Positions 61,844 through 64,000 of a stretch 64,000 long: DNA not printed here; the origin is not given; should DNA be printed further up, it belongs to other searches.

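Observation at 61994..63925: DegT-fold enzyme with Lys->His at the Schiff-base position (ColD/E1 dehydratase hallmark) fused to a GT2-like domain, followed by a paralogous stand-alone GT2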

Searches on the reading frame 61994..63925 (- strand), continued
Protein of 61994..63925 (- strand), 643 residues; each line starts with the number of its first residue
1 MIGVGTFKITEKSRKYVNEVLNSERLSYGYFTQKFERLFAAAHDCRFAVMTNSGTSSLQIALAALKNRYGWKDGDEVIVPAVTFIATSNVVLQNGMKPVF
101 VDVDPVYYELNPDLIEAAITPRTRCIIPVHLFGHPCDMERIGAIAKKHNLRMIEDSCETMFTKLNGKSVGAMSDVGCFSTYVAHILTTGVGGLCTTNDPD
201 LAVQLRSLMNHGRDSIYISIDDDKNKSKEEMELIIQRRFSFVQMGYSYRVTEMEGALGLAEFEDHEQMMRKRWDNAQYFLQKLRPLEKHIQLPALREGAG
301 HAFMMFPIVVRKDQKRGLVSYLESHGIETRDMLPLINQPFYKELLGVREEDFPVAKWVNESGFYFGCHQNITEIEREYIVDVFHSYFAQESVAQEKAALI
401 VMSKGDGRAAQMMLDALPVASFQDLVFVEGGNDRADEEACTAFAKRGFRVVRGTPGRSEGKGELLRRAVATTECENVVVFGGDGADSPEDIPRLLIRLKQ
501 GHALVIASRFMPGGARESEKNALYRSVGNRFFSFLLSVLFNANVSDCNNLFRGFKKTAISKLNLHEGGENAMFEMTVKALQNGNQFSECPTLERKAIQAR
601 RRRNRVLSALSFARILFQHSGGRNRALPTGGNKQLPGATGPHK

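Call 13: find_encoding_contigs(protein=P0031, flank=10000, max_places=1)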
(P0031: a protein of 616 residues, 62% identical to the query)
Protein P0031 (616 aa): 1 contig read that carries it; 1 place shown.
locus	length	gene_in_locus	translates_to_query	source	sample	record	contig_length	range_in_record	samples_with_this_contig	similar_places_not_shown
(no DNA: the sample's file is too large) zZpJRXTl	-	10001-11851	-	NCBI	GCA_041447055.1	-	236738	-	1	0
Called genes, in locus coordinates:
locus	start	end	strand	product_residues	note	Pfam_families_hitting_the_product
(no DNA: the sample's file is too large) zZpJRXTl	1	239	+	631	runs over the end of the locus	PF13584:BatD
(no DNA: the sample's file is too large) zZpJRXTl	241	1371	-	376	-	PF00155:Aminotran_1_2 (weak), PF01041:DegT_DnrJ_EryC1, PF01212:Beta_elim_lyase (weak)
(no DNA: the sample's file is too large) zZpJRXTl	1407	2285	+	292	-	PF00535:Glycos_transf_2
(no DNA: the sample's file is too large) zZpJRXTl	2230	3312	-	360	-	PF01370:Epimerase, PF04321:RmlD_sub_bind, PF01073:3Beta_HSD (weak), PF16363:GDP_Man_Dehyd, PF02719:Polysacc_synt_2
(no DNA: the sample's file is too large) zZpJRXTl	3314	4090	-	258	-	PF00483:NTP_transferase, PF12804:NTP_transf_3 (weak)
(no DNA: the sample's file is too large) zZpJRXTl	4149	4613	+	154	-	PF00908:dTDP_sugar_isom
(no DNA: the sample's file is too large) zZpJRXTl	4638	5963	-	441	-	-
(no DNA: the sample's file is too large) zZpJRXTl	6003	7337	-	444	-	PF01041:DegT_DnrJ_EryC1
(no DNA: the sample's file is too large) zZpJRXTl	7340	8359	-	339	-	PF00106:adh_short (weak), PF01073:3Beta_HSD, PF01370:Epimerase, PF02719:Polysacc_synt_2, PF04321:RmlD_sub_bind, PF07993:NAD_binding_4 (faint), PF08659:KR (weak), PF16363:GDP_Man_Dehyd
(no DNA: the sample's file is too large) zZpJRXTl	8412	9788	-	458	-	-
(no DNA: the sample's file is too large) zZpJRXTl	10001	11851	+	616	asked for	PF01041:DegT_DnrJ_EryC1, PF00535:Glycos_transf_2 (weak)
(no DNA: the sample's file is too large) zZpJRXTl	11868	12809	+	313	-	PF01370:Epimerase, PF04321:RmlD_sub_bind, PF16363:GDP_Man_Dehyd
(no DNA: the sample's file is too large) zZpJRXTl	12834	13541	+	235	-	PF00535:Glycos_transf_2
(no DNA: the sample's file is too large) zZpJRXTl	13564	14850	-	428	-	PF03721:UDPG_MGDP_dh_N, PF00984:UDPG_MGDP_dh, PF03720:UDPG_MGDP_dh_C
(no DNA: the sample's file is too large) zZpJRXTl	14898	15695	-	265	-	PF00535:Glycos_transf_2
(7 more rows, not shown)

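Call 14: find_encoding_contigs(protein=P0053, flank=10000, max_places=1)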
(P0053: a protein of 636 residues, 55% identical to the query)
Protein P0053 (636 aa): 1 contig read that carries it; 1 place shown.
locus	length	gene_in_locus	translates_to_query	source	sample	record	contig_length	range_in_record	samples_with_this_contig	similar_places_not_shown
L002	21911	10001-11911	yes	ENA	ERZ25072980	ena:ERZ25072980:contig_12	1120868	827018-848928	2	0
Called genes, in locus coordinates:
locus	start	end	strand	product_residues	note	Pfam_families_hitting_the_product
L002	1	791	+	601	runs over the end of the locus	PF19554:DUF6077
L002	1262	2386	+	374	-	PF01609:DDE_Tnp_1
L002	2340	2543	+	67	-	-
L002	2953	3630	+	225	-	-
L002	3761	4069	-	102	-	PF05050:Methyltransf_21 (weak)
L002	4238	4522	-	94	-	-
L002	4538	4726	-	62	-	-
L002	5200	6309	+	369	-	PF13489:Methyltransf_23, PF07021:MetW (weak), PF13847:Methyltransf_31, PF08241:Methyltransf_11, PF08242:Methyltransf_12, PF13649:Methyltransf_25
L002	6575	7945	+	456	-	-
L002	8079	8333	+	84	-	PF16363:GDP_Man_Dehyd (weak)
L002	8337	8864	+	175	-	PF01370:Epimerase, PF16363:GDP_Man_Dehyd (faint)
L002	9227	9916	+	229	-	PF00535:Glycos_transf_2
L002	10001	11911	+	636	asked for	PF01041:DegT_DnrJ_EryC1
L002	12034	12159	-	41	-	-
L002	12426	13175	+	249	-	PF13469:Sulfotransfer_3 (weak)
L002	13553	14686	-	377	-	PF13578:Methyltransf_24 (weak)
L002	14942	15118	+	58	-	-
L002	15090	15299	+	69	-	-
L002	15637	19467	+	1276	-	PF00535:Glycos_transf_2, PF10111:Glyco_tranf_2_2, PF13641:Glyco_tranf_2_3 (weak), PF13524:Glyco_trans_1_2 (faint)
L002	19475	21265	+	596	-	PF13522:GATase_6, PF13537:GATase_7, PF00733:Asn_synthase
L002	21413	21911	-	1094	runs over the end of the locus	PF00535:Glycos_transf_2, PF13439:Glyco_transf_4 (weak), PF13692:Glyco_trans_1_4 (faint), PF00534:Glycos_transf_1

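Call 15: find_encoding_contigs(protein=P0114, flank=10000, max_places=1)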
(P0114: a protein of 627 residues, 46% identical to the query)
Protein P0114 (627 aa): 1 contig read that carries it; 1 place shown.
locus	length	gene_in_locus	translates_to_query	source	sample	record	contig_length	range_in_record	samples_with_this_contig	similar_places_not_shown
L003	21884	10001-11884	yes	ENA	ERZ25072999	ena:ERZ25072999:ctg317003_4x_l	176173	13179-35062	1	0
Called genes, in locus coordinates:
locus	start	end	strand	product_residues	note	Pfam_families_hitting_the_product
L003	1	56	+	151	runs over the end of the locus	PF00027:cNMP_binding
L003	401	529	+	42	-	-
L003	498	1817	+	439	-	PF02812:ELFV_dehydrog_N, PF00208:ELFV_dehydrog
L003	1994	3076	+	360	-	PF01555:N6_N4_Mtase, PF18755:RAMA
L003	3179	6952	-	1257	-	PF00069:Pkinase, PF01636:APH (faint), PF07714:PK_Tyr_Ser-Thr, PF13191:AAA_16, PF13424:TPR_12 (faint), PF17874:TPR_MalT (faint)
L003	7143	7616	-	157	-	PF08241:Methyltransf_11 (weak)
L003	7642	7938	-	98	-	PF00248:Aldo_ket_red (weak)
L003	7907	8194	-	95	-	PF00248:Aldo_ket_red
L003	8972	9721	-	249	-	PF13489:Methyltransf_23, PF13847:Methyltransf_31, PF08241:Methyltransf_11, PF08242:Methyltransf_12, PF13649:Methyltransf_25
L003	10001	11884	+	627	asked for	PF01041:DegT_DnrJ_EryC1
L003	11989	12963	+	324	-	PF00106:adh_short (weak), PF01073:3Beta_HSD, PF01370:Epimerase, PF02719:Polysacc_synt_2 (weak), PF05368:NmrA, PF07993:NAD_binding_4 (faint), PF16363:GDP_Man_Dehyd, PF13460:NAD_binding_10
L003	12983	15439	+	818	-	PF13231:PMT_2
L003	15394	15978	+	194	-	-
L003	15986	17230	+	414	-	PF13472:Lipase_GDSL_2 (faint)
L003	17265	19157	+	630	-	PF13522:GATase_6, PF13537:GATase_7, PF00733:Asn_synthase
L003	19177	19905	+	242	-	PF02353:CMAS (weak), PF01209:Ubie_methyltran (weak), PF05401:NodS (weak), PF13489:Methyltransf_23, PF13847:Methyltransf_31, PF08241:Methyltransf_11, PF08242:Methyltransf_12, PF13649:Methyltransf_25, +1 more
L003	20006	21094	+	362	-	PF03966:Trm112p (weak), PF13489:Methyltransf_23, PF08003:Methyltransf_9 (faint), PF06325:PrmA (weak), PF08241:Methyltransf_11, PF08242:Methyltransf_12, PF13649:Methyltransf_25, PF13847:Methyltransf_31, +1 more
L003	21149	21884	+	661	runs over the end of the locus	-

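Call 16: search_protein_families(library=ncbifam, proteins=[L001:9058-9990:+, L003:11989-12963:+, L001:11878-12555:+, L002:9227-9916:+, L001:12556-14400:-, L003:12983-15439:+], max_evalue=0.00001)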
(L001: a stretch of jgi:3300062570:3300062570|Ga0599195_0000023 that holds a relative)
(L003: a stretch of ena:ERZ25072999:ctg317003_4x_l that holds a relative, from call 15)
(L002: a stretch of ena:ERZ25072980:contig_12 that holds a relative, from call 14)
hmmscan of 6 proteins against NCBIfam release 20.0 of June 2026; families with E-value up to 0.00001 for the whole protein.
L001:9058-9990:+ (310 aa): 10 families
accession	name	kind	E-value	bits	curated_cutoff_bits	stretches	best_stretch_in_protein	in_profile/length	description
NF047922.1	GDPFucSynFcl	equivalog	2.7e-138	460.6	500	1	5-308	3-305/308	GDP-L-fucose synthase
TIGR01181.1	dTDP_gluc_dehyt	equivalog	1.2e-22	80.5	365.1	1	40-308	57-315/321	dTDP-glucose 4,6-dehydratase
TIGR04180.1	EDH_00030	hypoth_equivalog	7.2e-18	64.7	475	1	54-268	67-268/297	NAD-dependent 4,6-dehydratase LegB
TIGR01179.1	galE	equivalog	3.9e-17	62.1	262.3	1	37-307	51-328/332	UDP-glucose 4-epimerase GalE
TIGR02197.1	heptose_epim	equivalog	6.9e-13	48.4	274.6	1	8-264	2-268/316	ADP-glyceromanno-heptose 6-epimerase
NF007490.0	PRK10084.1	subfamily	1.5e-10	40.7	649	1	137-308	167-338/361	dTDP-glucose 4,6-dehydratase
NF007582.0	PRK10217.1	equivalog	4.7e-10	39.1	698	1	163-308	180-335/355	dTDP-glucose 4,6-dehydratase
NF011728.1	PRK15181.1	equivalog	4.6e-08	32.4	760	1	60-248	93-274/348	Vi polysaccharide biosynthesis UDP-N-acetylglucosaminuronic acid C-4 epimerase TviC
NF008872.0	PRK11908.1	equivalog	1.3e-06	27.7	294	0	84-255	95-270/349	bifunctional UDP-4-keto-pentose/UDP-xylose synthase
NF008360.0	PRK11150.1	equivalog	8.9e-06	25.1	452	0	165-254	168-252/310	ADP-glyceromanno-heptose 6-epimerase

L003:11989-12963:+ (324 aa): 32 families (the best 25 are shown)
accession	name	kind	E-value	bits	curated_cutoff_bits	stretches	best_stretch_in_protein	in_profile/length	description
NF047922.1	GDPFucSynFcl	equivalog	9.9e-58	196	500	1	6-321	2-304/308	GDP-L-fucose synthase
TIGR04180.1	EDH_00030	hypoth_equivalog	1.7e-41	142.2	475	1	9-303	1-294/297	NAD-dependent 4,6-dehydratase LegB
TIGR01181.1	dTDP_gluc_dehyt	equivalog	4.7e-35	121.2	365.1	1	9-321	2-314/321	dTDP-glucose 4,6-dehydratase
TIGR01179.1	galE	equivalog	8.1e-28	97.2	262.3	1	8-320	1-327/332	UDP-glucose 4-epimerase GalE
TIGR02197.1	heptose_epim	equivalog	7.6e-23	81.2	274.6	1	9-277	1-268/316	ADP-glyceromanno-heptose 6-epimerase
TIGR03466.1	HpnA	hypoth_equivalog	8.4e-22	77.5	367.65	1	8-273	2-250/327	hopanoid-associated sugar epimerase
NF011728.1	PRK15181.1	equivalog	5.7e-16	58.4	760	1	6-321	15-340/348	Vi polysaccharide biosynthesis UDP-N-acetylglucosaminuronic acid C-4 epimerase TviC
NF007490.0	PRK10084.1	subfamily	8.5e-16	57.9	649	1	166-320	179-336/361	dTDP-glucose 4,6-dehydratase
NF007582.0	PRK10217.1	equivalog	8.3e-15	54.7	698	1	7-319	2-332/355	dTDP-glucose 4,6-dehydratase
NF005998.1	PRK08125.1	equivalog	1.5e-14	53.3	777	1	5-268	314-584/649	bifunctional UDP-4-amino-4-deoxy-L-arabinose formyltransferase/UDP-glucuronic acid oxidase ArnA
NF008872.0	PRK11908.1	equivalog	2.3e-14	53.2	294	1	7-270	2-272/349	bifunctional UDP-4-keto-pentose/UDP-xylose synthase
NF042422.1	oxyalk_red_OleD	equivalog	3.2e-13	49.8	580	1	8-189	2-173/329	2-alkyl-3-oxoalkanoate reductase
NF007956.0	PRK10675.1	subfamily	2.1e-11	43.6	394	1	8-318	2-329/338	UDP-glucose 4-epimerase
NF042423.1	oxyalk_red_Shew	equivalog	2.9e-11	43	580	1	7-205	9-189/331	2-alkyl-3-oxoalkanoate reductase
NF043036.1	ErythonDh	equivalog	3.5e-10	39.6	325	1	8-129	2-129/321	D-erythronate dehydrogenase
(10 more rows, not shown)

L001:11878-12555:+ (225 aa): 4 families
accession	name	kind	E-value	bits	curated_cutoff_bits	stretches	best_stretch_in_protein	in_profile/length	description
TIGR04182.1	glyco_TIGR04182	equivalog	1.7e-24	86.7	325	1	5-202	4-196/293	S-layer glycoprotein N-glycosyltransferase AglJ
NF041391.1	DPhHxTase_Halo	equivalog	1.5e-13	50.2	375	1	15-213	9-199/213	dolichyl-phosphate hexose transferase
TIGR04283.1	glyco_like_mftF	equivalog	2.4e-10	40.4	182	1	4-83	2-82/221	TIGR04283 family arsenosugar biosynthesis glycosyltransferase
NF058614.1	PPMAGASynPpgS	equivalog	1.5e-06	27.8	370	1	6-160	5-160/226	polyprenyl-phospho-N-acetylgalactosaminyl synthase PpgS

L002:9227-9916:+ (229 aa): 6 families
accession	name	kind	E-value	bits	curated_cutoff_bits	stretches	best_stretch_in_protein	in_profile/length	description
TIGR04182.1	glyco_TIGR04182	equivalog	3.9e-24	85.5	325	1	3-202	2-196/293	S-layer glycoprotein N-glycosyltransferase AglJ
NF041391.1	DPhHxTase_Halo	equivalog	3.9e-14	52.1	375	1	9-193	3-180/213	dolichyl-phosphate hexose transferase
TIGR04283.1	glyco_like_mftF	equivalog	3.6e-10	39.8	182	1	3-83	1-82/221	TIGR04283 family arsenosugar biosynthesis glycosyltransferase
NF010496.0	PRK13915.1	equivalog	3.3e-07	29.7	262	1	2-83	32-126/307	glucosyl-3-phosphoglycerate synthase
NF041875.1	EPS_EpsD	equivalog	3.6e-07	29.9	370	1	3-133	1-136/325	exopolysaccharide biosynthesis glycosyltransferase EpsD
NF058614.1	PPMAGASynPpgS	equivalog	8.1e-07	28.7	370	1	5-163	4-163/226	polyprenyl-phospho-N-acetylgalactosaminyl synthase PpgS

L001:12556-14400:- (614 aa): 0 families

L003:12983-15439:+ (818 aa): 0 families

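Call 19: find_related_loci(query=A1, collection=genome_contigs, flank=10000)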
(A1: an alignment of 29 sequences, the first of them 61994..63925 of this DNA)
Query A1 (643 aa) in genome_contigs; peptide patterns used: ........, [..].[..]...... (x = any residue, [..] = any of these).
341 stretches matched a pattern; 326 encode a relative of the query (tblastn E <= 1e-3); the best 80 are kept; 80 distinct loci.
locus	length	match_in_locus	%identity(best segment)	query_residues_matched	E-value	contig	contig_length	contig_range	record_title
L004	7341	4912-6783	66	1-626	0e+0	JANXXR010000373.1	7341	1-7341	MAG: Deltaproteobacteria bacterium isolate GL140_3_metabat_160_sub GL140_3_k141_1291479, whole genome shotgun sequence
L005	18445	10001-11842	63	1-620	0e+0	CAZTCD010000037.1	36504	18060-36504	MAG TPA_asm: uncultured Bdellovibrionales bacterium isolate SRP329715_co1_94 genome assembly, contig: NODE_1525_length_3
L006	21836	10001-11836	63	1-619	0e+0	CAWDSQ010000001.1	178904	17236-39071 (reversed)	MAG: uncultured delta proteobacterium isolate MFD04716.bin.2.188 genome assembly, contig: contig_10338, whole genome sho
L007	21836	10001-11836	63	1-619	0e+0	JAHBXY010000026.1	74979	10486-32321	MAG: Planctomycetota bacterium isolate ACE_PLA31 PLA31_26, whole genome shotgun sequence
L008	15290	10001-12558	60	2-620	0e+0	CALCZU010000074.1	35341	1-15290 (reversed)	MAG TPA_asm: uncultured Bdellovibrionales bacterium isolate SRR6231156_bin.99_CONCOCT_v1.1_MAG genome assembly, contig:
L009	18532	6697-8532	60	1-619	0e+0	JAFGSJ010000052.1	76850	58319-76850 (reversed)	MAG: bacterium isolate Zod_Metabat.886 k87_2406558, whole genome shotgun sequence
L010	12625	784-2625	60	1-619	0e+0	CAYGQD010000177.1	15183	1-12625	MAG TPA_asm: uncultured Verrucomicrobiales bacterium isolate ERP117304_co3_220 genome assembly, contig: NODE_5515_length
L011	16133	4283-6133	59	1-619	0e+0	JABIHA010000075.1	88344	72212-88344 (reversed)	MAG: Bacteriovoracaceae bacterium isolate SI053_bin57 k141_143884, whole genome shotgun sequence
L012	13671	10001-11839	62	1-620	0e+0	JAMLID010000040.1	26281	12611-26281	MAG: Oligoflexia bacterium isolate ACE_NR_PROT1 ACE_NR_PROT1_40, whole genome shotgun sequence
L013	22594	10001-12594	49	1-618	0e+0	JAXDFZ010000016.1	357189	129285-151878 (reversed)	MAG: Blastocatellia bacterium isolate BP_49 scaffold_1489059, whole genome shotgun sequence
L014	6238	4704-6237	64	1-540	0e+0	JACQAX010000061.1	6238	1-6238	MAG: Deltaproteobacteria bacterium isolate NC_groundwater_927_Pr1_S-0.2um_64_13 Montesol18-Sp2_coassembly_scaffold_45236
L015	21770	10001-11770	51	1-600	0e+0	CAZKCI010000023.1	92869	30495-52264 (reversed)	MAG TPA_asm: uncultured bacterium isolate binchicken_co255_117 genome assembly, contig: k141_1062303, whole genome shotg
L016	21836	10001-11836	49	1-617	0e+0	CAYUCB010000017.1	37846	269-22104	MAG TPA_asm: uncultured Caldilineaceae bacterium isolate binchicken_co186_200 genome assembly, contig: NODE_1081_length_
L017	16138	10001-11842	49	1-618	0e+0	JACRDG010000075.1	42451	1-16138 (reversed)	MAG: Desulfomonile tiedjei isolate NC_groundwater_1666_Pr3_B-0.1um_58_14 SR-2_scaffold_141_2110895, whole genome shotgun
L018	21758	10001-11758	50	1-593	0e+0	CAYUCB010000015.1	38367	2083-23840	MAG TPA_asm: uncultured Caldilineaceae bacterium isolate binchicken_co186_200 genome assembly, contig: NODE_1042_length_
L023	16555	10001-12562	47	2-619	0e+0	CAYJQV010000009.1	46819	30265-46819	MAG TPA_asm: uncultured Planctomycetia bacterium isolate ERP125453_co1_223 genome assembly, contig: NODE_548_length_4681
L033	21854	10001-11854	46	1-618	2e-178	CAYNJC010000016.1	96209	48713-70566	MAG TPA_asm: uncultured bacterium isolate SRP178699_co1_609 genome assembly, contig: NODE_138_length_96209_cov_10.730640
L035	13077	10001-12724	44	2-619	2e-173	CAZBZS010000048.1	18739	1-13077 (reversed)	MAG TPA_asm: uncultured Chloroflexota bacterium isolate SRP092902_co1_109 genome assembly, contig: NODE_4246_length_1873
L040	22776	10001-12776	61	1-619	5e-167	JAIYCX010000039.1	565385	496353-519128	MAG: Proteobacteria bacterium isolate H1_MAG_00014 pond_H1_MAG_00014_000000000033, whole genome shotgun sequence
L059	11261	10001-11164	59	2-390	8e-156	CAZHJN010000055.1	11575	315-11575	MAG TPA_asm: uncultured bacterium isolate SRP098346_co1_153 genome assembly, contig: NODE_6890_length_11575_cov_10.19756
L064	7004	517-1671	56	2-387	3e-154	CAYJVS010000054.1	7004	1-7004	MAG TPA_asm: uncultured Gammaproteobacteria bacterium isolate ERP125453_co1_232 genome assembly, contig: NODE_13656_leng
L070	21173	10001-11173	55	2-390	1e-152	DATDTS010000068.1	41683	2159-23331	MAG TPA_asm: Candidatus Bilamarchaeaceae archaeon isolate SMAG_U8037 k141_2272838, whole genome shotgun sequence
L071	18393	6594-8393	46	2-610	2e-174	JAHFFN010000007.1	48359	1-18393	MAG: Candidatus Omnitrophota bacterium isolate nzgw293 NODE_768_length_48360_cov_3.880387, whole genome shotgun sequence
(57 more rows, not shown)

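Call 42: predict_structure(alignment_id=A1)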
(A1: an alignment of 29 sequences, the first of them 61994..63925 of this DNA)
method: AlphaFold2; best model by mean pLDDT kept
length: 643 residues; sequences in the alignment: 29
mean_pLDDT: 83.1   pTM: 0.61
mean pLDDT of the five models: 83.1, 82.2, 81.9, 81.7, 81.0
residues with pLDDT >= 90: 264; 70-90: 281; 50-70: 52; < 50: 46
segments of 3 or more residues with pLDDT < 50: 182-190, 213-220, 391-393, 623-643
pLDDT, mean of each block of 10 residues (from residue 1): 72 89 85 93 93 86 94 96 81 93 91 97 96 90 98 87 92 88 40 90 87 50 64 56 61 85 86 94 95 91 90 88 86 76 86 91 91 88 81 73 87 89 91 84 93 80 90 93 89 83 90 75 64 88 88 92 85 92 88 81 79 87 44 33 39
secondary structure, 60 per line:
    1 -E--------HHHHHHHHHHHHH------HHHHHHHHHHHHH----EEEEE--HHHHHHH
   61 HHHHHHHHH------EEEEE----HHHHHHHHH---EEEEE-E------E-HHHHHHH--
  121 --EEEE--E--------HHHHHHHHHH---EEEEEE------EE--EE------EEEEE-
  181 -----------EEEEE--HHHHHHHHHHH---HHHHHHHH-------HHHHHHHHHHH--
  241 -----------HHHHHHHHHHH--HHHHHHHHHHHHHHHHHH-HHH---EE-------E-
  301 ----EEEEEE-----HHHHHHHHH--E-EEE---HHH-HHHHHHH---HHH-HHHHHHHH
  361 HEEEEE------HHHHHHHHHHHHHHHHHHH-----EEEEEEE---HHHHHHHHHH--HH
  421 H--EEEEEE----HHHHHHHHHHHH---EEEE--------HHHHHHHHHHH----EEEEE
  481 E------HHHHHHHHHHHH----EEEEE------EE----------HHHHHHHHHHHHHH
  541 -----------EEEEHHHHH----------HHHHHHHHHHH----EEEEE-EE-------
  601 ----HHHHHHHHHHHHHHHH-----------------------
elements in order: H11-23 H30-42 E47-51 H54-69 E76-80 H85-93 E97-101 H112-118 E123-126 H138-147 E151-156 E175-179 E192-196 H199-209 H213-220 H228-238 H252-262 H265-282 E305-310 H316-324 E329-331 H339-345 H353-361 E362-366 H373-391 E397-403 H407-416 E424-429 H434-445 E449-452 H461-471 E476-481 H488-499 E504-508 H527-540 E552-555 H556-560 H571-581 E586-590 H605-620
